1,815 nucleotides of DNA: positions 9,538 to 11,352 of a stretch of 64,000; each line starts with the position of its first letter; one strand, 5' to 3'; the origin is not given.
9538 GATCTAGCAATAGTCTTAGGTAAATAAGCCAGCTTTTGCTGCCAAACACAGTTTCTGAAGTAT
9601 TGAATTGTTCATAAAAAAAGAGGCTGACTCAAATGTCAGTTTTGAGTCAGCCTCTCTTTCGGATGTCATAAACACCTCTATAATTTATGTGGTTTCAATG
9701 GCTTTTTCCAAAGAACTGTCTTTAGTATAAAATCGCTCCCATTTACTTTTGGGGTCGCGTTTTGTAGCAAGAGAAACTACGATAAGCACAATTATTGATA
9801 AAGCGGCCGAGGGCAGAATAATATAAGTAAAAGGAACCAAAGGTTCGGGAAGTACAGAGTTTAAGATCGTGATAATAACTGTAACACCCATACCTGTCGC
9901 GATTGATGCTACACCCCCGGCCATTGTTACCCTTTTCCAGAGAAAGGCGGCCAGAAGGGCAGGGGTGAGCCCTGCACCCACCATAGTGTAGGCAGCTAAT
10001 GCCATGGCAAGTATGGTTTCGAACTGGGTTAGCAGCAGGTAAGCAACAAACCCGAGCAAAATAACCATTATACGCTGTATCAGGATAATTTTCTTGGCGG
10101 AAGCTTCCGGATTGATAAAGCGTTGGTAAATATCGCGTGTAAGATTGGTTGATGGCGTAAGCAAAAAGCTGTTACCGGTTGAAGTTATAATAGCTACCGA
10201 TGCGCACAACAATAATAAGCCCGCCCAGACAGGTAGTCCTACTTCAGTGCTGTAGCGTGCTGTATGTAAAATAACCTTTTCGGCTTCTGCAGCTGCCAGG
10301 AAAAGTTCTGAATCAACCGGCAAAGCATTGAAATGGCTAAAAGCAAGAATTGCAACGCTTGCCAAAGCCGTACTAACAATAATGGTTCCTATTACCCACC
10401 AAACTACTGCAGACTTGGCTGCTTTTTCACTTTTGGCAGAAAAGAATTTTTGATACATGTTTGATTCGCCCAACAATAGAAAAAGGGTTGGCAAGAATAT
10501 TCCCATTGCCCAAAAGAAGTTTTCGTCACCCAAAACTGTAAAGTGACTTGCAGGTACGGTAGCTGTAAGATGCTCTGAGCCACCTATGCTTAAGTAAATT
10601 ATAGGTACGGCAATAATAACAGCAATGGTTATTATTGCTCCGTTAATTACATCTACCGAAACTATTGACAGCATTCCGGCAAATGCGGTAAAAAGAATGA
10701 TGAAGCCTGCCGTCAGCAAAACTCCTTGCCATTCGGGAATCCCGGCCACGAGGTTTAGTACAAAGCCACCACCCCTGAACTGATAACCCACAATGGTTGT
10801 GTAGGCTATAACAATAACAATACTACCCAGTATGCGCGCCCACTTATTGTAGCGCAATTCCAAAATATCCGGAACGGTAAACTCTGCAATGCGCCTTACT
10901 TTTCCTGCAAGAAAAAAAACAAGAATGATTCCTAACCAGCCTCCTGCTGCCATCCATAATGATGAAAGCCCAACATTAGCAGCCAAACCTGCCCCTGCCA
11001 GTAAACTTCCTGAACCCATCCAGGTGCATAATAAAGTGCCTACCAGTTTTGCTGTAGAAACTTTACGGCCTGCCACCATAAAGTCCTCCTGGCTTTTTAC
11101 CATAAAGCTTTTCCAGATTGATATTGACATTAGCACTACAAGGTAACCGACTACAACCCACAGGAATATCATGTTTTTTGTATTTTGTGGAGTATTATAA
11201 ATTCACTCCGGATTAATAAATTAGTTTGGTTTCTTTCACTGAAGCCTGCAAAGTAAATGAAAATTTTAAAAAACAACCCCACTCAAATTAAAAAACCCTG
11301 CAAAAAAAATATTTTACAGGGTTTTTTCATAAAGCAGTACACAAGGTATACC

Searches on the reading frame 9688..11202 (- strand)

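Call 43: search_protein_families(library=pfam, proteins=[window:9688-11202:-], max_evalue=0.00001)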
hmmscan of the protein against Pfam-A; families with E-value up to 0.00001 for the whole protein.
window:9688-11202:- (505 aa): 1 family
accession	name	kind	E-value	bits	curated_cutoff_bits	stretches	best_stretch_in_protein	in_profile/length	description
PF00474.23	SSF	-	2.1e-33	116.3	22.8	1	41-437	1-406/406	Sodium:solute symporter family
